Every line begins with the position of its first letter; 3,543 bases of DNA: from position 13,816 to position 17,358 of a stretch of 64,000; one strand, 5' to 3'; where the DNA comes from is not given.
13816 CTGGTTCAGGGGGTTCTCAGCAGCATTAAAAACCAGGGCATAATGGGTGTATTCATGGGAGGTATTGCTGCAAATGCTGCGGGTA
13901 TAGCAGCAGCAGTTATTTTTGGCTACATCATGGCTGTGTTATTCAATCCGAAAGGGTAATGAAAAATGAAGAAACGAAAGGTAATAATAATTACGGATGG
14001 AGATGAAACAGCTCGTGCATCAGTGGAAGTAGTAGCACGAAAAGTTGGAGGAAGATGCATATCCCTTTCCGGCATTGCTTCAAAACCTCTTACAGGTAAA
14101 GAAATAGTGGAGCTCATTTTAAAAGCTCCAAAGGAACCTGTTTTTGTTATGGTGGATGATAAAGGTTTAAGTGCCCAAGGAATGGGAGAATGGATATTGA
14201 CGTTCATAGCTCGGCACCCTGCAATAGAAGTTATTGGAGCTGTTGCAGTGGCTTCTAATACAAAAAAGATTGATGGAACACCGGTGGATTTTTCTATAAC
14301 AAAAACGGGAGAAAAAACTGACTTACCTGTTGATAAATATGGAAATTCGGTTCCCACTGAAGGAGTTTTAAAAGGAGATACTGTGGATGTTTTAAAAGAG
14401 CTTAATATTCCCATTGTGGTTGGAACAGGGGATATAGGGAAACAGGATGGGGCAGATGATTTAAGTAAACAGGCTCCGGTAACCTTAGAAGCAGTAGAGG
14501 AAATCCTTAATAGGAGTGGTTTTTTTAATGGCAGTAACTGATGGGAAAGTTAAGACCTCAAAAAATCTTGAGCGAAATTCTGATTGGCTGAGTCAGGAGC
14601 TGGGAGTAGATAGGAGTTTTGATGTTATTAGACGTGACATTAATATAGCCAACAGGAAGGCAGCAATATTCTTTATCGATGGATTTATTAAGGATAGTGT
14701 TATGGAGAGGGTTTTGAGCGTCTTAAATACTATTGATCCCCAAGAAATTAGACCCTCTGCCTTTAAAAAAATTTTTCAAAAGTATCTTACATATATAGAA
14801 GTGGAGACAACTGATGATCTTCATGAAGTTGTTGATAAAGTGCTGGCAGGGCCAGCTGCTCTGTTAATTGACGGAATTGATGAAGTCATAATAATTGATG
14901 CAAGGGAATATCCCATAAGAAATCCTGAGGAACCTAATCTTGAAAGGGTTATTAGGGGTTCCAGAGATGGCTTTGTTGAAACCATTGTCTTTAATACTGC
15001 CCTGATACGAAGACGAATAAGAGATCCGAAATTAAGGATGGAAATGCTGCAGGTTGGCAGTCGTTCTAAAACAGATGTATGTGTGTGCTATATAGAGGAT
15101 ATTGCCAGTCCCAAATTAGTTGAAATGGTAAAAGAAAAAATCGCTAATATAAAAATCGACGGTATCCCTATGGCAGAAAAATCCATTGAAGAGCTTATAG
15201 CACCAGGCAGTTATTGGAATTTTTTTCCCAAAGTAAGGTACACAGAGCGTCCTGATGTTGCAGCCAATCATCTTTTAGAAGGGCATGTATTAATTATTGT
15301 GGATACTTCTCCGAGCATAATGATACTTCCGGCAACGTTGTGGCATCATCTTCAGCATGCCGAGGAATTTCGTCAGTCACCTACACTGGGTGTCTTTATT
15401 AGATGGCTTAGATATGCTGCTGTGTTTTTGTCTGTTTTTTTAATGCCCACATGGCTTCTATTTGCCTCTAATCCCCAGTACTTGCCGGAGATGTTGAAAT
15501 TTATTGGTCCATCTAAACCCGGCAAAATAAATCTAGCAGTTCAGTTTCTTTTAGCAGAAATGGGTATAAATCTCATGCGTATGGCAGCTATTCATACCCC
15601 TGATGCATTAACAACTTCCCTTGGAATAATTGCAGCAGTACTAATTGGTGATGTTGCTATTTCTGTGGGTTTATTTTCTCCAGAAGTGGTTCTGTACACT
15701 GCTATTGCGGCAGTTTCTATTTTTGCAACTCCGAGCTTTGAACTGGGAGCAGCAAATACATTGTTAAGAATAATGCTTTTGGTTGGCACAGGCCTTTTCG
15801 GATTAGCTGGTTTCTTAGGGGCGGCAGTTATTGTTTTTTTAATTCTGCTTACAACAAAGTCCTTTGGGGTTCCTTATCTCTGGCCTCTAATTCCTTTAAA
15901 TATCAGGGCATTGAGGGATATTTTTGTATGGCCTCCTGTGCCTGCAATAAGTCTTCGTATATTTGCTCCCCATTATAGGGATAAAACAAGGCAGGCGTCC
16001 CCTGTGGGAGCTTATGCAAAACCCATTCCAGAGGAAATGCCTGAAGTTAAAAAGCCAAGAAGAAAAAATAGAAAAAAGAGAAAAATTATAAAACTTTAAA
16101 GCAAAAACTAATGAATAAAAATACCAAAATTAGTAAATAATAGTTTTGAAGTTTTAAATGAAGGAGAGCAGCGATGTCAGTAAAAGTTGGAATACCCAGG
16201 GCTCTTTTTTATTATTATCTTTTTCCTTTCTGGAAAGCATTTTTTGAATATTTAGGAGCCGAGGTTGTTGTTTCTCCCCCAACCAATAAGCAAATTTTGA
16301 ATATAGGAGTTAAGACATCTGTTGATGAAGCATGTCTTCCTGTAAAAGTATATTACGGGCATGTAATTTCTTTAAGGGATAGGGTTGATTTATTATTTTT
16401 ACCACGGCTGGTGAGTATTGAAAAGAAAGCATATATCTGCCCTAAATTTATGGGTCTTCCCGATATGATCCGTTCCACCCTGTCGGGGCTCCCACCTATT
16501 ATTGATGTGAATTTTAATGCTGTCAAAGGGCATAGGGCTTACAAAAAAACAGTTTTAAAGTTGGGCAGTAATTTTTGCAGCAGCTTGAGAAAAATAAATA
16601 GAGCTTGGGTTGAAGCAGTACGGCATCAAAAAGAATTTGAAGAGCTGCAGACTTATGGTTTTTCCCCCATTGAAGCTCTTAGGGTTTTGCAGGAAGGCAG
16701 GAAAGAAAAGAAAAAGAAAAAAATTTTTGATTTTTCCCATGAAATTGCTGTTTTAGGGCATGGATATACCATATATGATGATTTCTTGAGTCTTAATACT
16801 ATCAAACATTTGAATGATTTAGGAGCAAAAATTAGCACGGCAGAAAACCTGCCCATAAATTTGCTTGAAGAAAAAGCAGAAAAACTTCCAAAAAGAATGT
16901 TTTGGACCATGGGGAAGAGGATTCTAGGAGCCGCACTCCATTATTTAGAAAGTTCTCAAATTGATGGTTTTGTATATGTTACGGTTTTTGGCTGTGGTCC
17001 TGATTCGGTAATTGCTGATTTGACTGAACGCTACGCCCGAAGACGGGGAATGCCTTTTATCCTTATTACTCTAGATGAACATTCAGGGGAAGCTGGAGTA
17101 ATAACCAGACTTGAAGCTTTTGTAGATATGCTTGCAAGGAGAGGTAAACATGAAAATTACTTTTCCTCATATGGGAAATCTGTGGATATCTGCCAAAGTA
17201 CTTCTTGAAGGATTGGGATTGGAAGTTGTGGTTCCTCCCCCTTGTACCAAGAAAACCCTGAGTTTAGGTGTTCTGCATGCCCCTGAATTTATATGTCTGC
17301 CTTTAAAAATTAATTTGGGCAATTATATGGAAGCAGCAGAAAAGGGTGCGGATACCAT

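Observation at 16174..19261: Split CoA-substrate-specific enzyme activase-like system (two DUF2229-like paralogues plus a BadF/HgdC-type ATPase) between spoVAF and trpB2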

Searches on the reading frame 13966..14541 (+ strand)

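Call 3: search_protein_families(library=pfam, proteins=[window:13966-14541:+], max_evalue=0.01)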
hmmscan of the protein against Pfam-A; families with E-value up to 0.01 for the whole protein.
window:13966-14541:+ (191 aa): 1 family
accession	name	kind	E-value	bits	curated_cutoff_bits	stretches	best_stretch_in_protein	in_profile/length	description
PF14097.11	SpoVAE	-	4.8e-68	228.9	27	1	5-184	1-180/180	Stage V sporulation protein AE1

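Call 4: search_protein_families(library=ncbifam, proteins=[window:13966-14541:+], max_evalue=0.01)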
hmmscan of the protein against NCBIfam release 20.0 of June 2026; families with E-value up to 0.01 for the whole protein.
window:13966-14541:+ (191 aa): 1 family
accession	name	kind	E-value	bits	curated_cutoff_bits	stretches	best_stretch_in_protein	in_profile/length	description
NF052647.1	SporSpoBAEA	equivalog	7.8e-63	211.6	200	1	2-186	1-185/187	stage V sporulation protein SpoVABEA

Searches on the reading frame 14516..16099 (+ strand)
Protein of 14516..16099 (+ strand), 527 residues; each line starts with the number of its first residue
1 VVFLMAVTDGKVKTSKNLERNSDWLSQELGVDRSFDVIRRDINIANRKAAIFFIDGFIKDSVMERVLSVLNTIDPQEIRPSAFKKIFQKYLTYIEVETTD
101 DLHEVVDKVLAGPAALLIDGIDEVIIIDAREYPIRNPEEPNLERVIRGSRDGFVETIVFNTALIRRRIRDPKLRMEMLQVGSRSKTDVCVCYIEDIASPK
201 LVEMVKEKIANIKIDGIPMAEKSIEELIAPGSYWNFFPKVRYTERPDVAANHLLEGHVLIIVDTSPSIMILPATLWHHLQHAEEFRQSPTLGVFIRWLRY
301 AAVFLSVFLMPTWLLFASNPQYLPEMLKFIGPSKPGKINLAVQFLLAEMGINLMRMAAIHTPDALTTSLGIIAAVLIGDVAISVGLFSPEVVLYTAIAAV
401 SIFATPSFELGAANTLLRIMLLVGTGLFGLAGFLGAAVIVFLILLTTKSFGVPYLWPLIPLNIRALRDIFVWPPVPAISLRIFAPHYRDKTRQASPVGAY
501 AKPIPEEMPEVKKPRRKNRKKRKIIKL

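Call 3: search_protein_families(library=pfam, proteins=[window:14516-16099:+], max_evalue=0.01)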
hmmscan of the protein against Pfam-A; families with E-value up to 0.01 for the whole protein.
window:14516-16099:+ (527 aa): 2 families
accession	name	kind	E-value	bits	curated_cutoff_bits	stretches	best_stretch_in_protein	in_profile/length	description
PF03323.18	GerA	-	5.2e-160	533.4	27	1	29-479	7-461/466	Bacillus/Clostridium GerA spore germination protein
PF04842.18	DUF639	-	0.0051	16.7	37.1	0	200-253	16-70/231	Plant protein of unknown function (DUF639)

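Call 4: search_protein_families(library=ncbifam, proteins=[window:14516-16099:+], max_evalue=0.01)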
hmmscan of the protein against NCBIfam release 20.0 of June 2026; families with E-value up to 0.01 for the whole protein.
window:14516-16099:+ (527 aa): 1 family
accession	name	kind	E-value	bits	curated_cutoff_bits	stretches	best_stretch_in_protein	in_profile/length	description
NF052514.1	SpGerGerXA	equivalog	7.9e-67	225.9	850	1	63-468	51-453/479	spore germination protein GerXA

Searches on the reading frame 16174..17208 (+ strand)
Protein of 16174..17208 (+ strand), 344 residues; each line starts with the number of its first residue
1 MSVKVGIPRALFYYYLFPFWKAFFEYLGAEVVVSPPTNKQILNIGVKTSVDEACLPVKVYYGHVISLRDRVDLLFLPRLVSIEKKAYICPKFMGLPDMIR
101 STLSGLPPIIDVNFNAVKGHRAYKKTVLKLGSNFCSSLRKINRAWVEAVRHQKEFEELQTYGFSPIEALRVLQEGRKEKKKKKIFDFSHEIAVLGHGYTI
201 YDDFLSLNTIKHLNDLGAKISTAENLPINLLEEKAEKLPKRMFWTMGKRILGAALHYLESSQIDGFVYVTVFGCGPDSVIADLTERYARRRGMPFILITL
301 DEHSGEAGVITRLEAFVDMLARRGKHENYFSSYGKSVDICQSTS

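Call 3: search_protein_families(library=pfam, proteins=[window:16174-17208:+], max_evalue=0.01)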
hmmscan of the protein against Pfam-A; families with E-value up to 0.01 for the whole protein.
window:16174-17208:+ (344 aa): 2 families
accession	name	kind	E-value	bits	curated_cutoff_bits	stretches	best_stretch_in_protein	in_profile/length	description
PF09989.15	DUF2229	-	1.3e-51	175.8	29.4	1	4-225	1-217/218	CoA enzyme activase uncharacterised domain (DUF2229)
PF06050.19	HGD-D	-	3e-07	30.8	28.4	1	240-320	262-342/342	2-hydroxyglutaryl-CoA dehydratase, D-component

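Call 4: search_protein_families(library=ncbifam, proteins=[window:16174-17208:+], max_evalue=0.01)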
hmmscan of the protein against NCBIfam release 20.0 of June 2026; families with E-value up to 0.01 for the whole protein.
window:16174-17208:+ (344 aa): 1 family
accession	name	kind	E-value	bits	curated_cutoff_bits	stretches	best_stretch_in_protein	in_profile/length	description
NF040772.1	double_cubane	equivalog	0.0062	15.6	350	1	256-320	307-372/372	double-cubane-cluster-containing anaerobic reductase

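Call 14: find_homologous_proteins(query=window:16174-17208:+)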
Query window:16174-17208:+ (344 aa): 3819 proteins with E <= 0.001 among 8000 candidates; the best 120 are listed.
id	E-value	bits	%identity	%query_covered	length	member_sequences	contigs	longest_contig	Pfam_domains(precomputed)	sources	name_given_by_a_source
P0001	2.9e-230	781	100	100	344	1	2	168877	PF06050.20,PF09989.16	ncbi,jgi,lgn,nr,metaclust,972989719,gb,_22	ncbi:MAG TPA: hypothetical protein DEA47_03835 [Peptococcaceae bacterium]|nr:MAG: hypothetical prote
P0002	9.6e-181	619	79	99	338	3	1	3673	PF06050.20,PF09989.16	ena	-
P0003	3.3e-176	604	78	99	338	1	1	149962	PF06050.20,PF09989.16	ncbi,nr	ncbi:MAG: hypothetical protein GX088_05105 [Clostridia bacterium]|nr:hypothetical protein [Clostridi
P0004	3.9e-120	419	57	94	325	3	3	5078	PF06050.20,PF09989.16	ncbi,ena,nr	ncbi:MAG: hypothetical protein GX318_02610 [Clostridia bacterium]|nr:hypothetical protein [Clostridi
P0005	2.7e-116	407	53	94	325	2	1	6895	PF09989.16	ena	-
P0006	3.3e-116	406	56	94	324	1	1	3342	PF06050.20,PF09989.16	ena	-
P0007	6.1e-114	399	55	94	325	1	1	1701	PF06050.20,PF09989.16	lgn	-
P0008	7.2e-114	399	55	94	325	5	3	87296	PF06050.20,PF09989.16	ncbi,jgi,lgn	ncbi:MAG: acyl-CoA dehydratase activase-related protein [Bacillota bacterium]|jgi:predicted nucleoti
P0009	4.2e-113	396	60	84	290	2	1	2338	PF06050.20,PF09989.16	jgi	-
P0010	1.3e-112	395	53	95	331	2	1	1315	PF06050.20,PF09989.16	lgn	-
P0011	4.8e-112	393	53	94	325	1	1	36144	PF09989.16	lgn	-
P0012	9.5e-112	392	54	93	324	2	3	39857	PF06050.20,PF09989.16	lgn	-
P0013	5.9e-111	389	53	94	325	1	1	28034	PF06050.20,PF09989.16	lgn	-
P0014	1.1e-110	388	54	94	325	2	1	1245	PF09989.16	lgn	-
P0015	5.2e-110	386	52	97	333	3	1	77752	PF06050.20,PF09989.16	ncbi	-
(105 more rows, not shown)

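Call 18: find_related_loci(query=A1, collection=genome_contigs, flank=8000)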
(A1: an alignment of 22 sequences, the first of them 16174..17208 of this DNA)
Query A1 (344 aa) in genome_contigs; peptide patterns used: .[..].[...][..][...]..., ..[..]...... (x = any residue, [..] = any of these).
599 stretches matched a pattern (row limit reached: there are more); 570 encode a relative of the query (tblastn E <= 1e-3); the best 80 are kept; 80 distinct loci.
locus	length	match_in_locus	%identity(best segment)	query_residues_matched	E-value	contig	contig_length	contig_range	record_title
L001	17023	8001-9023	77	1-343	0e+0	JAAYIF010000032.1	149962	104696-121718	MAG: Clostridia bacterium isolate AS09scLD_70 238624_AS09, whole genome shotgun sequence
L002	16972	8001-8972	49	1-323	4e-112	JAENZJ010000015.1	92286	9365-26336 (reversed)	MAG: Thermincola ferriacetica isolate BM5_bin.4 BM5_bin4_NODE_119_length_92286_cov_7.833321, whole genome shotgun sequen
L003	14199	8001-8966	50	3-323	2e-109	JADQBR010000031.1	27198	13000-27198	MAG: Bacillota bacterium isolate Soudan_17 NODE_658_length_27198_cov_14.018900, whole genome shotgun sequence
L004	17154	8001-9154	52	1-324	3e-109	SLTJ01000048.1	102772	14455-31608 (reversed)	MAG: Clostridia bacterium isolate 1MN72D_59_214 NODE_39_length_102782_cov_119_747, whole genome shotgun sequence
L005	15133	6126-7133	46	1-344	7e-106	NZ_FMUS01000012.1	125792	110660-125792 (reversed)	Alkaliphilus peptidifermentans DSM 18978, whole genome shotgun sequence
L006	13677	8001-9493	49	1-329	3e-104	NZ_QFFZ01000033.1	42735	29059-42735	Pelotomaculum propionicicum strain MGP Pmgp_33, whole genome shotgun sequence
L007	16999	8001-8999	48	1-337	1e-103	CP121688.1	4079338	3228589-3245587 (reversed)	Clostridiaceae bacterium 35-E11 chromosome, complete genome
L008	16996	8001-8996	46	1-334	2e-103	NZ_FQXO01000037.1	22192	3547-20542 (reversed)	Caloranaerobacter azorensis DSM 13643, whole genome shotgun sequence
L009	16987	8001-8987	47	1-337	1e-103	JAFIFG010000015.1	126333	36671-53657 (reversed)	MAG: Clostridiaceae bacterium isolate coassembly_bin.26 k141_117742, whole genome shotgun sequence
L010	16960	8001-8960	50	1-323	2e-102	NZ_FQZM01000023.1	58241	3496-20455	Desulfofundulus thermosubterraneus DSM 16057, whole genome shotgun sequence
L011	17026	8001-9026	44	1-344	3e-102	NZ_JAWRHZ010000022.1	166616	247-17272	MAG: Proteiniborus sp. isolate ADS25 c_000000072039, whole genome shotgun sequence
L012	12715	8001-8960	48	3-323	6e-102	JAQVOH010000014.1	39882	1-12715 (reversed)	MAG: Desulfotomaculaceae bacterium isolate STF1_176 NODE_1973_length_39882_cov_9.157716_Sandtown_F1, whole genome shotgu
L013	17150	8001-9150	45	1-341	4e-102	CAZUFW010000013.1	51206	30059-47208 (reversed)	MAG TPA_asm: uncultured Clostridia bacterium isolate binchicken_co152_45 genome assembly, contig: NODE_767_length_51206_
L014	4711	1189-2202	46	2-337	8e-102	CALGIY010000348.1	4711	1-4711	MAG TPA_asm: uncultured Thermoanaerobacteraceae bacterium isolate SRR1562005_bin.131_CONCOCT_v1.1_MAG genome assembly, c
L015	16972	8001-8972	48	1-323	6e-101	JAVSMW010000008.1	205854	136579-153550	MAG: Thermincola sp. isolate NRBC_bin_10V2 Thermincola_NRBC_Contig_08, whole genome shotgun sequence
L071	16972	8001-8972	42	1-323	8e-88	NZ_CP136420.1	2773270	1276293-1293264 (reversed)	Neomoorella carbonis strain ACPs chromosome, complete genome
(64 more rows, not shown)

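Call 22: search_solved_structures(query=window:16174-17208:+, max_evalue=1)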
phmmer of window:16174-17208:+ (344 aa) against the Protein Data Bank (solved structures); distinct sequences matched with E-value up to 1: 2.
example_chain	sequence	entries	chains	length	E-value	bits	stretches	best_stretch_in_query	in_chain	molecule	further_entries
7yyl_C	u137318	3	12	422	0.0017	21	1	253-320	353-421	Dehydratase family protein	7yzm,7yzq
6eno_A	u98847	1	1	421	0.0025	20.5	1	253-320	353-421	Dehydratase family protein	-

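Call 57: predict_structure(alignment_id=A2)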
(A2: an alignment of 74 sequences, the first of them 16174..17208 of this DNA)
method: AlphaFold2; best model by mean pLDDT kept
length: 344 residues; sequences in the alignment: 74
mean_pLDDT: 90.6   pTM: 0.87
mean pLDDT of the five models: 90.6, 89.5, 89.1, 88.9, 87.9
residues with pLDDT >= 90: 260; 70-90: 55; 50-70: 21; < 50: 8
segments of 3 or more residues with pLDDT < 50: 340-342
pLDDT, mean of each block of 10 residues (from residue 1): 94 92 98 98 97 92 98 94 79 90 97 89 92 97 97 95 93 80 77 94 95 96 95 93 91 97 96 91 96 96 95 97 64 52 49
secondary structure, 60 per line:
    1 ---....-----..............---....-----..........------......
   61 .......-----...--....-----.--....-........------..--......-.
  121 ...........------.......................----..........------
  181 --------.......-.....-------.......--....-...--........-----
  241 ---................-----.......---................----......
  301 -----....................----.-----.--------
elements in order: E4-7 H13-26 E30-33 H39-48 H55-67 E73-75 E78-81 H90-93 H95-102 E113-115 H120-131 H138-160 H165-174 E189-195 H197-201 H209-215 E218-221 H228-235 H245-259 E265-271 H275-290 E295-300 H306-325

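Call 61: fold_search(model_id=the predicted structure, library=pdb)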
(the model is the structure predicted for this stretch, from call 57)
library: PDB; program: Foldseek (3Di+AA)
matches with E <= 10: 1123; with E <= 0.001: 21
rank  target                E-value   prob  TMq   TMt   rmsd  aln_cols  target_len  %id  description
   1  7yyl_A                2.7e-09  1.00  0.51  0.43   9.5       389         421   13  nucleotide-free DCCP:DCCP-R complex (released 2022-12-28)
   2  6eno                  3.8e-09  1.00  0.53  0.45   9.4       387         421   12  Double cubane cluster oxidoreductase (released 2018-03-14)
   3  7yzm_A                1.1e-08  1.00  0.54  0.45   9.4       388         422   12  MgADPNP-bound DCCP:DCCP-R complex (released 2022-12-28)
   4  7yyl_B                1.6e-08  1.00  0.56  0.48   8.5       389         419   12  nucleotide-free DCCP:DCCP-R complex (released 2022-12-28)
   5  7yyl_D                4.0e-08  1.00  0.56  0.47   8.7       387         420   13  nucleotide-free DCCP:DCCP-R complex (released 2022-12-28)
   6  3o3m_D                1.7e-07  1.00  0.57  0.53   8.0       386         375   12  (R)-2-Hydroxyisocaproyl-CoA Dehydratase (released 2011-03-16)
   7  8s02_B                5.5e-07  1.00  0.58  0.54   7.1       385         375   11  BzdNO-benzoyl-CoA complex (released 2025-03-05)
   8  8s02_A                3.2e-06  1.00  0.51  0.42   9.3       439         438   10  BzdNO-benzoyl-CoA complex (released 2025-03-05)
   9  9g87_B                5.2e-06  1.00  0.50  0.46   9.1       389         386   10  3-methylbenzoyl-CoA reductase from Thauera chlorobenzoica (subunits MbdON ) (released 2026-02-04)
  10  8s02_C                1.4e-05  1.00  0.48  0.40   9.6       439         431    9  BzdNO-benzoyl-CoA complex (released 2025-03-05)
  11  9gai_B                1.8e-05  1.00  0.49  0.45   9.0       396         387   10  3-methylbenzoyl-CoA reductase from Thauera chlorobenzoica (MbdONPQ) (released 2026-02-18)
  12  8s2r_C                1.9e-05  1.00  0.49  0.41   9.3       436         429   10  BzdNO in partially coenzyme A - free state (released 2025-03-05)
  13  2aml_A                3.3e-04  0.93  0.22  0.21  19.7       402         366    9  Crystal structure of Lmo0035 protein (46906266) from LISTERIA MONOCYTOGENES 4b F2365 at 1.50 A resolution (released 2005-10-18)
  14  7ndl_A                3.5e-04  0.96  0.22  0.14  17.9       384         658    8  Crystal structure of human GFAT-1 S205D (released 2021-03-10)
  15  6r4f_A                4.3e-04  0.91  0.21  0.13  18.6       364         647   10  Crystal structure of human GFAT-1 in complex with Glucose-6-Phosphate (released 2020-01-15)
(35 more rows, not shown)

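Call 69: search_protein_families(library=pfam, proteins=[L071:1669-3225:+, L071:3885-6665:+, L071:6864-7352:+, L071:7471-7875:-, L071:11051-12016:+, L071:12035-12502:+, L071:12592-13548:+, L071:13666-14448:+, L071:14409-15950:-, L071:502-1506:+], max_evalue=0.001)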
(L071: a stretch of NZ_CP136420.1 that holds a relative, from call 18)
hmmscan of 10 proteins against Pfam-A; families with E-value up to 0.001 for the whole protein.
L071:1669-3225:+ (518 aa): 3 families
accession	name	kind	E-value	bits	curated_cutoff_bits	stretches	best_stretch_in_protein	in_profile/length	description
PF01039.27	Carboxyl_trans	-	1.1e-204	681.1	22.3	1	30-516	1-493/493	Carboxyl transferase domain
PF03255.19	ACCA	-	8.8e-16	58.4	23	1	342-449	133-236/310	Acetyl co-enzyme A carboxylase carboxyltransferase-like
PF06833.16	MdcE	-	4.9e-06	26.8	32.7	1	357-443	28-114/196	Malonate decarboxylase gamma subunit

L071:3885-6665:+ (926 aa): 4 families
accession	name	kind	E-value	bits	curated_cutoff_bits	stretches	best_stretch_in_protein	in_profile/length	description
PF13307.12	Helicase_C_2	-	3.7e-46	157.7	25.3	1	737-901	1-169/170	Helicase C-terminal domain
PF00929.31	RNase_T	-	2.3e-35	123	24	1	7-159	1-164/164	Exonuclease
PF00270.35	DEAD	-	5.6e-11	42.9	26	1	260-316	7-64/167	DEAD/DEAH box helicase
PF04851.21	ResIII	-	6.8e-07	29.8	22.5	0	249-314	3-70/164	Type III restriction enzyme, res subunit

L071:6864-7352:+ (162 aa): 0 families

L071:7471-7875:- (134 aa): 0 families

L071:11051-12016:+ (321 aa): 0 families

L071:12035-12502:+ (155 aa): 1 family
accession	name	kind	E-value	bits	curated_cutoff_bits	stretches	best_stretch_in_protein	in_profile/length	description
PF01475.25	FUR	-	1.2e-40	138.8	23.1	1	16-135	3-120/121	Ferric uptake regulator family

L071:12592-13548:+ (318 aa): 26 families (the best 25 are shown)
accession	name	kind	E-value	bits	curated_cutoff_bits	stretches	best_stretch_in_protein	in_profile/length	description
PF07719.23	TPR_2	-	3.1e-43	142.8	27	4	58-91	1-34/34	Tetratricopeptide repeat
PF00515.34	TPR_1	-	4e-42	140.8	27.8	4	58-91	1-34/34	Tetratricopeptide repeat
PF13432.12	TPR_16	-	2.1e-28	98.8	32.7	3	30-92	3-65/65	Tetratricopeptide repeat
PF13431.12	TPR_17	-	3.2e-27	92.9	24.4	2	80-111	1-32/34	Tetratricopeptide repeat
PF13424.12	TPR_12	-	3.3e-27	94.9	30.1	4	58-118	3-71/77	Tetratricopeptide repeat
PF14559.12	TPR_19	-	8.9e-26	90.4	25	4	207-269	4-66/68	Tetratricopeptide repeat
PF13181.12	TPR_8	-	6.7e-25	85.5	25.7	1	60-91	3-34/34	Tetratricopeptide repeat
PF13414.12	TPR_11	-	3.5e-24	84.7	26.8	1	65-106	1-42/42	TPR repeat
PF13428.12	TPR_14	-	7.4e-24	82.3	23.5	2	230-270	3-43/44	Tetratricopeptide repeat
PF13371.12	TPR_9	-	4.8e-21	75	35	3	73-118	10-55/73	Tetratricopeptide repeat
PF13176.12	TPR_7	-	3.1e-19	67.8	27.9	0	129-160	2-33/36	Tetratricopeptide repeat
PF23914.1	TPR_CcmH_CycH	-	9.6e-17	61.7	42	1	51-96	43-88/158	Cytochrome c-type biogenesis protein H TPR domain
PF13174.12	TPR_6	-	9.3e-16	57.8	26.3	0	64-90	6-32/33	Tetratricopeptide repeat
PF12895.13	ANAPC3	-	5.6e-13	49.4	27.2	3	40-117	5-81/82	Anaphase-promoting complex, cyclosome, subunit 3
PF04733.20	Coatomer_E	-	6.9e-12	45.8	21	0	107-169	182-244/290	Coatomer epsilon subunit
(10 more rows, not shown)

L071:13666-14448:+ (260 aa): 1 family
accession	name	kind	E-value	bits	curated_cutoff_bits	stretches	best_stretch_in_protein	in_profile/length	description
PF01975.23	SurE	-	7e-65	218.8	22.1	1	3-187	1-187/189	Survival protein SurE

L071:14409-15950:- (513 aa): 2 families
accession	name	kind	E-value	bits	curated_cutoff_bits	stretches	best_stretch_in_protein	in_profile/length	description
PF01943.22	Polysacc_synt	-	3.6e-30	105.8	28.2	1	5-304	1-273/274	Polysaccharide biosynthesis protein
PF01554.23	MatE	-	1.5e-14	54.4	24.9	2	277-401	32-160/161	MatE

L071:502-1506:+ (334 aa): 2 families
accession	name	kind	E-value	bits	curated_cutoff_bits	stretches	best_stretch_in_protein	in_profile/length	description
PF00586.29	AIRS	-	7.6e-27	94.4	24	1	31-145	1-112/112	AIR synthase related protein, N-terminal domain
PF02769.27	AIRS_C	-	6.8e-12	46.2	23.1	1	157-313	1-151/156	AIR synthase related protein, C-terminal domain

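Call 83: search_protein_representatives(protein=window:16174-17208:+)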
Query: 344 residues. Proteins with E-value up to 0.001 (for the whole library): 3057; up to 1e-10: 1776; up to 1e-30: 585. The best 150 are listed.
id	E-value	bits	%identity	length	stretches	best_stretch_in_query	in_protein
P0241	1.4e-98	346.8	52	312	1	4-323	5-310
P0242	6.3e-94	331.5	53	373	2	4-168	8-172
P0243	2.4e-93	329.6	41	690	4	5-158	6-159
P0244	5.2e-92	325.2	46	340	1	4-335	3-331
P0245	5.7e-90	318.5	48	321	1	3-323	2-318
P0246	1.2e-89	317.5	47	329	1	4-325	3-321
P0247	1.9e-89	316.8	46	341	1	1-328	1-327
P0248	2.1e-89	316.6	47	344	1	1-321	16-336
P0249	2.3e-89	316.5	46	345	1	4-327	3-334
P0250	1.1e-88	314.2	44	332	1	1-328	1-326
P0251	2.0e-86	306.8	47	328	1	3-327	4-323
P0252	4.7e-86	305.6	43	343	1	2-323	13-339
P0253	7.8e-86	304.9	40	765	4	4-167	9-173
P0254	1.1e-85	304.4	45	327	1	4-323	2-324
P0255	1.1e-85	304.4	42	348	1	3-336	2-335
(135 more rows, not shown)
